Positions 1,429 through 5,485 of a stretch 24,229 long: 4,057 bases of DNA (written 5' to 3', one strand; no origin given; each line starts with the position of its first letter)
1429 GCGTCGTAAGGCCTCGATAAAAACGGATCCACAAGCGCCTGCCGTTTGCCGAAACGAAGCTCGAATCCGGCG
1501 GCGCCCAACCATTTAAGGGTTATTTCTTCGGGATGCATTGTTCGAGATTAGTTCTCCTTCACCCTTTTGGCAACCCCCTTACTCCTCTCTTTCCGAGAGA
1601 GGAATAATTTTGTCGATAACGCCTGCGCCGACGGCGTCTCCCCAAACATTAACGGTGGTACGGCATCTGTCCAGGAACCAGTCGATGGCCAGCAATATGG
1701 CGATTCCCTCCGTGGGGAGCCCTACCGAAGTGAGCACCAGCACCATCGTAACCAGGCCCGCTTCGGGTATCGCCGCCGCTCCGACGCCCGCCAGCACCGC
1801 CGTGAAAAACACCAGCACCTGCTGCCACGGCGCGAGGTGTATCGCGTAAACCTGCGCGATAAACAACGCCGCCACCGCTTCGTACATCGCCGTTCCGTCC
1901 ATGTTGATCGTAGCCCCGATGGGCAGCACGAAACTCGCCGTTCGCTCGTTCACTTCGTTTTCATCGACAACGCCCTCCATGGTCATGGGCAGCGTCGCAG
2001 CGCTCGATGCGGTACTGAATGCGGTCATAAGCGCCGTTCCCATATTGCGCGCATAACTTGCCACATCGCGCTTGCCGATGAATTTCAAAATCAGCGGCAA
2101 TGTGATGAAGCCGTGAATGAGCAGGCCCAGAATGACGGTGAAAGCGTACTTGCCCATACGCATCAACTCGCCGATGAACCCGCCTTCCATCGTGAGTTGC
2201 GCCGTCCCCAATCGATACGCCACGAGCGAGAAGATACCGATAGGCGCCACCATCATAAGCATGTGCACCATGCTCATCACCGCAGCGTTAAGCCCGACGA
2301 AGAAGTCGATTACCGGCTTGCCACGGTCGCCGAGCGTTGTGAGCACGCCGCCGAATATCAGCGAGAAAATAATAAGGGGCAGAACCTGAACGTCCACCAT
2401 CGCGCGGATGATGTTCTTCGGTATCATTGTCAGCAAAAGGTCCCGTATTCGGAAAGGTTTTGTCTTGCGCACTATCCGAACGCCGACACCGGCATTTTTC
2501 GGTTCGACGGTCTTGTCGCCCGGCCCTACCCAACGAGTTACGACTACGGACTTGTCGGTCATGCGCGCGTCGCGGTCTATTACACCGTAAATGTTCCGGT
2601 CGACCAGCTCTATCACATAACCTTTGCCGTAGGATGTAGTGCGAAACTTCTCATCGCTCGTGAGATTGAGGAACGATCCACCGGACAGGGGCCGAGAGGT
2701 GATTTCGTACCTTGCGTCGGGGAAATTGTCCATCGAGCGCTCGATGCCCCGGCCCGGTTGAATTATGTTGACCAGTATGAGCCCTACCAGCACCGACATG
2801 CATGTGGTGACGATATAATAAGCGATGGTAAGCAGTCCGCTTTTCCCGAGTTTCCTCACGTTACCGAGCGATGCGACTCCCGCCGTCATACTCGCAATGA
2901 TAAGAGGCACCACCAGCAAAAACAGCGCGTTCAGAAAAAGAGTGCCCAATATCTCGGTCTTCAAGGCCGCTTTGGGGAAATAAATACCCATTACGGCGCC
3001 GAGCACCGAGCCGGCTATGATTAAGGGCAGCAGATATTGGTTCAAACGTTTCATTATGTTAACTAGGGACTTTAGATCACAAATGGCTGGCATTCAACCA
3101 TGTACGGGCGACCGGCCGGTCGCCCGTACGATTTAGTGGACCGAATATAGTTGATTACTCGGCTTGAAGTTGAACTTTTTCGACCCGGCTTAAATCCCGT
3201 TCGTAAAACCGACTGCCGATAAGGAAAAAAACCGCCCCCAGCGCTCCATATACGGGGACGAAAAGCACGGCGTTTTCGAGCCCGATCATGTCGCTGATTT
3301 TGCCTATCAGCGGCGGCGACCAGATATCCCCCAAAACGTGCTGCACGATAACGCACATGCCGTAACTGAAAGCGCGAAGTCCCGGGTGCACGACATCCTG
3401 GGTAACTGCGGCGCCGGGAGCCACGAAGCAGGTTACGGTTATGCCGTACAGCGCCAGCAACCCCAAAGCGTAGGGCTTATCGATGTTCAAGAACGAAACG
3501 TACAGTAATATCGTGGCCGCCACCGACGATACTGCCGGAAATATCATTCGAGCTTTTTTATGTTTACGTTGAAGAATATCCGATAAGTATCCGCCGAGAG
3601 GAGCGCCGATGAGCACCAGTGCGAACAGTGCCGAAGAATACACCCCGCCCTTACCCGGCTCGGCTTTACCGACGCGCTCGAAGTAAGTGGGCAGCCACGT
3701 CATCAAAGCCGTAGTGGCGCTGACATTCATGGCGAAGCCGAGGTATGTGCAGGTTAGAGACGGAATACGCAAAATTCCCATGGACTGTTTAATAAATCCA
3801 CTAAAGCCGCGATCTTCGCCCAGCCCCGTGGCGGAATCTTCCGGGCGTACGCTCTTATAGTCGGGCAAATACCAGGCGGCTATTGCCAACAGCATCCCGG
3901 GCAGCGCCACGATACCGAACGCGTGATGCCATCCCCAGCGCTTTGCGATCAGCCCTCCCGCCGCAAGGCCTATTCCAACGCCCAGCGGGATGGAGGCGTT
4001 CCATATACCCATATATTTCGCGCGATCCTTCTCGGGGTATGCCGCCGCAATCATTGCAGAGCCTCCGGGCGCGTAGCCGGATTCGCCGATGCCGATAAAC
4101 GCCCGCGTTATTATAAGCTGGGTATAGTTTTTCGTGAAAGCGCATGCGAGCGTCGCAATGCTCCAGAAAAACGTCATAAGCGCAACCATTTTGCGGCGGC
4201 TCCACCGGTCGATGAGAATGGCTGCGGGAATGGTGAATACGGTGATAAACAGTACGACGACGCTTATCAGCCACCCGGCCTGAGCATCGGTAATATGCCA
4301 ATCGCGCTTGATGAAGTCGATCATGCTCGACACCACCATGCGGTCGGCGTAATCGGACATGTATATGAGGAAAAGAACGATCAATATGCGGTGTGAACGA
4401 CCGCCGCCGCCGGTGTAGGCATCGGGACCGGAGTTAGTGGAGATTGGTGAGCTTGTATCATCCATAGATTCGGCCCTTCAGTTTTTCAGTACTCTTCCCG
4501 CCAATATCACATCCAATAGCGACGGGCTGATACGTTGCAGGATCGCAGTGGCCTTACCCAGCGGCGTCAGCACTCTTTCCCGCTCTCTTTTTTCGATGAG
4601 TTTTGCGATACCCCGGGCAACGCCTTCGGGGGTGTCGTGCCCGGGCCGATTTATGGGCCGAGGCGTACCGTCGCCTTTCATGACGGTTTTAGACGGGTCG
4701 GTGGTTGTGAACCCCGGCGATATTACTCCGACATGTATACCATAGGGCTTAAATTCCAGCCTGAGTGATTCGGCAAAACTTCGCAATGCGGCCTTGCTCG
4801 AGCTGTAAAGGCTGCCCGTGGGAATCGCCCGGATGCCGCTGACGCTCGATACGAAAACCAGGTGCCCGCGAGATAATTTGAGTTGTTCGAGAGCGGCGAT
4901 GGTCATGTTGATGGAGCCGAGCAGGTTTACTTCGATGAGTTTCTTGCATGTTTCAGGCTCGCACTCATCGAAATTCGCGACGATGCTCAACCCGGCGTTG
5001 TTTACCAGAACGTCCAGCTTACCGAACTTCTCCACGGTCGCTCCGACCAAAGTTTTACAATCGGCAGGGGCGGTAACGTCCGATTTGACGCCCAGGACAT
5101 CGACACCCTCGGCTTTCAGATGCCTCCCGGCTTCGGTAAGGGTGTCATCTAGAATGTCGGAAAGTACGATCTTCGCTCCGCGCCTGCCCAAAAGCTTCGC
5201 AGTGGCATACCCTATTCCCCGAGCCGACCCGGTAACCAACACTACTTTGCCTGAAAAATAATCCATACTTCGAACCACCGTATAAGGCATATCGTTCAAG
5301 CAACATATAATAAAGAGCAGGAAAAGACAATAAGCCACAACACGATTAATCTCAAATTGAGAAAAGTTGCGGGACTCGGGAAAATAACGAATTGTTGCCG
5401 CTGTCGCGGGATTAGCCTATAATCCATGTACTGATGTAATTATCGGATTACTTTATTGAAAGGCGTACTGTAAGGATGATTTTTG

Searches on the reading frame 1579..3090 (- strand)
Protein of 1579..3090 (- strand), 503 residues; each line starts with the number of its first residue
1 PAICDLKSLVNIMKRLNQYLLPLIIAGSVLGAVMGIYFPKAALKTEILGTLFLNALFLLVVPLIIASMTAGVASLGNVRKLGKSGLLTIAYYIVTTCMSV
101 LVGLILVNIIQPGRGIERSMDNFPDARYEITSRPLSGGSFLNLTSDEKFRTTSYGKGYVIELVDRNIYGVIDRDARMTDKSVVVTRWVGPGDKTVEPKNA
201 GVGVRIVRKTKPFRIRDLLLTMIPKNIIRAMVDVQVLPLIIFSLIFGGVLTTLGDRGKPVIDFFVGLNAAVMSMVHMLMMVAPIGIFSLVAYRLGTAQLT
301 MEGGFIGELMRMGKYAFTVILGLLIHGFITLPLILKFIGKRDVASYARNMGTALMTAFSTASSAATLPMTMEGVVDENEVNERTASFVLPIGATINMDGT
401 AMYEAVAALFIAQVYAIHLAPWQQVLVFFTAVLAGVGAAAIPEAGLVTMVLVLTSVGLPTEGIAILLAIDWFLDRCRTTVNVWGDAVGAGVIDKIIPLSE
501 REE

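Call 70: search_protein_families(library=pfam, proteins=[window:1579-3090:-], max_evalue=0.00001)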
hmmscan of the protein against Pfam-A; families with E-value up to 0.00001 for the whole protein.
window:1579-3090:- (503 aa): 1 family
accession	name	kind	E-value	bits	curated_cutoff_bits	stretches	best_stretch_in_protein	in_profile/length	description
PF00375.23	SDF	-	2.6e-117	392.5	27.9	2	198-494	97-386/387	Sodium:dicarboxylate symporter family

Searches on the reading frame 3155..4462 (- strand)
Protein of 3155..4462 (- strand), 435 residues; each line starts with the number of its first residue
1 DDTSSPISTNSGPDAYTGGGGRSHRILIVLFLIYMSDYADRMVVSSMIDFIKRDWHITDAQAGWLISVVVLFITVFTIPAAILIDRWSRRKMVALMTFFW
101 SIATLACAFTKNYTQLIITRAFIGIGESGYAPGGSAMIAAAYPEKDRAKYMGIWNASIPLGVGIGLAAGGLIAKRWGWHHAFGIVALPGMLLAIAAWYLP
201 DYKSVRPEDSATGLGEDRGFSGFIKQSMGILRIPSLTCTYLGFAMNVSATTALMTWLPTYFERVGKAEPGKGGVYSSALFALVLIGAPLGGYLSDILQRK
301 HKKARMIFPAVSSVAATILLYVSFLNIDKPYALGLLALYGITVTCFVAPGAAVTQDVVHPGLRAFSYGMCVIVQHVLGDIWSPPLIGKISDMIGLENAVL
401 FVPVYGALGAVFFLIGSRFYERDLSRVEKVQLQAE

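Call 70: search_protein_families(library=pfam, proteins=[window:3155-4462:-], max_evalue=0.00001)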
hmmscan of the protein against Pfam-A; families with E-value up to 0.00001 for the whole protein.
window:3155-4462:- (435 aa): 3 families
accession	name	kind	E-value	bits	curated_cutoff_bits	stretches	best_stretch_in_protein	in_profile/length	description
PF07690.21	MFS_1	-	5.5e-58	197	33.4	1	30-375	1-340/347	Major Facilitator Superfamily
PF00083.30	Sugar_tr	-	1.5e-10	41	22.3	1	58-201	44-193/452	Sugar (and other) transporter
PF03137.26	OATP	-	1.1e-08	34.3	25.8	0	114-323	134-383/545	Organic Anion Transporter Polypeptide (OATP) family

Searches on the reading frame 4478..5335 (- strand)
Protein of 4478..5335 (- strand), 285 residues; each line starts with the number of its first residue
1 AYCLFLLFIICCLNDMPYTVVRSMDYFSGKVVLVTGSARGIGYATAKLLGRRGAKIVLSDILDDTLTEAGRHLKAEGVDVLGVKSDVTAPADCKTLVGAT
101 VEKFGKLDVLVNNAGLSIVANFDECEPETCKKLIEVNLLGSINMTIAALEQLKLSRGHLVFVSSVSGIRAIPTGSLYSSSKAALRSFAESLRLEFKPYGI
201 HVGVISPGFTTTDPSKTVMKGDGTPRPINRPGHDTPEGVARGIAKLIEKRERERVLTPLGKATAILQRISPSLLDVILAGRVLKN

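Call 70: search_protein_families(library=pfam, proteins=[window:4478-5335:-], max_evalue=0.00001)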
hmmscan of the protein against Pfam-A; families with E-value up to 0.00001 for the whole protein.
window:4478-5335:- (285 aa): 3 families
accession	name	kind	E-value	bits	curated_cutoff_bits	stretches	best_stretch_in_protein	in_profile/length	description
PF00106.31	adh_short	-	1e-53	182.2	26.6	1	30-218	1-190/195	short chain dehydrogenase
PF13561.12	adh_short_C2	-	1.6e-39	136.3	27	1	36-220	1-186/236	Enoyl-(Acyl carrier protein) reductase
PF08659.16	KR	-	6.3e-14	52.7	22.6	1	32-192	3-164/180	KR domain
